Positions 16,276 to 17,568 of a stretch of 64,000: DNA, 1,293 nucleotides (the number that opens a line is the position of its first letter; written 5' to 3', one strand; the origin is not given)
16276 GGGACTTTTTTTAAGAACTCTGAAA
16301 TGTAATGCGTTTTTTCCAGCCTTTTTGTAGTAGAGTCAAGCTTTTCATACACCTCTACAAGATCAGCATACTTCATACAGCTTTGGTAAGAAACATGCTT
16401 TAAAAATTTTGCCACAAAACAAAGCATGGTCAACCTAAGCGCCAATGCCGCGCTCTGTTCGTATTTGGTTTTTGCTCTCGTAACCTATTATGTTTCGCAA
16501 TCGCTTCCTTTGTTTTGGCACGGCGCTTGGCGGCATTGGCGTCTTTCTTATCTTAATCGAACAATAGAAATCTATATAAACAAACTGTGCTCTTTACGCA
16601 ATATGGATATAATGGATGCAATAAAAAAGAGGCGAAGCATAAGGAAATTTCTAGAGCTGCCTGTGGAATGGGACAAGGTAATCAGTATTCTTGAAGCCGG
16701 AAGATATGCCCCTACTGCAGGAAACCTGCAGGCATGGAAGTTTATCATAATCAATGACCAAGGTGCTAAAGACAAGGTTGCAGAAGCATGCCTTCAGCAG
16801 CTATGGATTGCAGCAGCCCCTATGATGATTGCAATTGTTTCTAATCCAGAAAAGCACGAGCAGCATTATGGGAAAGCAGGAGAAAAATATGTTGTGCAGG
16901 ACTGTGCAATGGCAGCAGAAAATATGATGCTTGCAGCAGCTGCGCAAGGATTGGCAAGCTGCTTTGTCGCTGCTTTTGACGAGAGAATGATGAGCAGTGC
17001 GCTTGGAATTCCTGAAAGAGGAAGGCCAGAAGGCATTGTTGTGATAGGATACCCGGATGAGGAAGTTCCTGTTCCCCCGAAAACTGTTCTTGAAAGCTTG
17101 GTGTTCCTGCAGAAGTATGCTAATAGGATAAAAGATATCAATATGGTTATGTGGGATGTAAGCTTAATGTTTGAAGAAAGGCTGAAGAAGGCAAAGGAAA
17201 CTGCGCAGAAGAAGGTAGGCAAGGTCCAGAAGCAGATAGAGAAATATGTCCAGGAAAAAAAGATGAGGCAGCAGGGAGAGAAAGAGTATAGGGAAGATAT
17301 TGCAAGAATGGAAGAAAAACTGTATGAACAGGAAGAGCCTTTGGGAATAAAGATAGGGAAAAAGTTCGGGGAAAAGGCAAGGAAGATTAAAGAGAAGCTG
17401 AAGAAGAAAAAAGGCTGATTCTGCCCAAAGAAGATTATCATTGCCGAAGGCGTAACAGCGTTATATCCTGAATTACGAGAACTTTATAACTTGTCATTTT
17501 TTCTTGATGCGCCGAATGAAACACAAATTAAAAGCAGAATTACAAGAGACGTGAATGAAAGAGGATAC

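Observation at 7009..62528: Four-copy family of ~125-138 bp intergenic hairpin elements with terminal inverted repeats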

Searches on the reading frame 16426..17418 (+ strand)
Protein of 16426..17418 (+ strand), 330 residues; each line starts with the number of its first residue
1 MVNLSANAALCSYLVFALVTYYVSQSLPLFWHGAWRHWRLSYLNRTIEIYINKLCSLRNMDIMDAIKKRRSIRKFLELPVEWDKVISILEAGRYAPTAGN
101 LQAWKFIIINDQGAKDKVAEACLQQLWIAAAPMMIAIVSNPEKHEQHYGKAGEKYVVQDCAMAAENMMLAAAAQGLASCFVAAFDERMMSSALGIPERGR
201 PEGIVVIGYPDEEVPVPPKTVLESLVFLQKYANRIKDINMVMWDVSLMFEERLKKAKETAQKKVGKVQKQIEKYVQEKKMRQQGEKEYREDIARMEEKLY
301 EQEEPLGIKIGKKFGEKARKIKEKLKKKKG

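Call 17: search_protein_families(library=pfam, proteins=[window:16426-17418:+])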
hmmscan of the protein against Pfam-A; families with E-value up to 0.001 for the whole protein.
window:16426-17418:+ (330 aa): 2 families
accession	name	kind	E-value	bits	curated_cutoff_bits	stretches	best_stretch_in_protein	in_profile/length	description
PF00881.29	Nitroreductase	-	1.1e-33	117.2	23.5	2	126-209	85-167/167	Nitroreductase family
PF14512.11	TM1586_NiRdase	-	2.8e-12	47.2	27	0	162-215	86-138/215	Putative TM nitroreductase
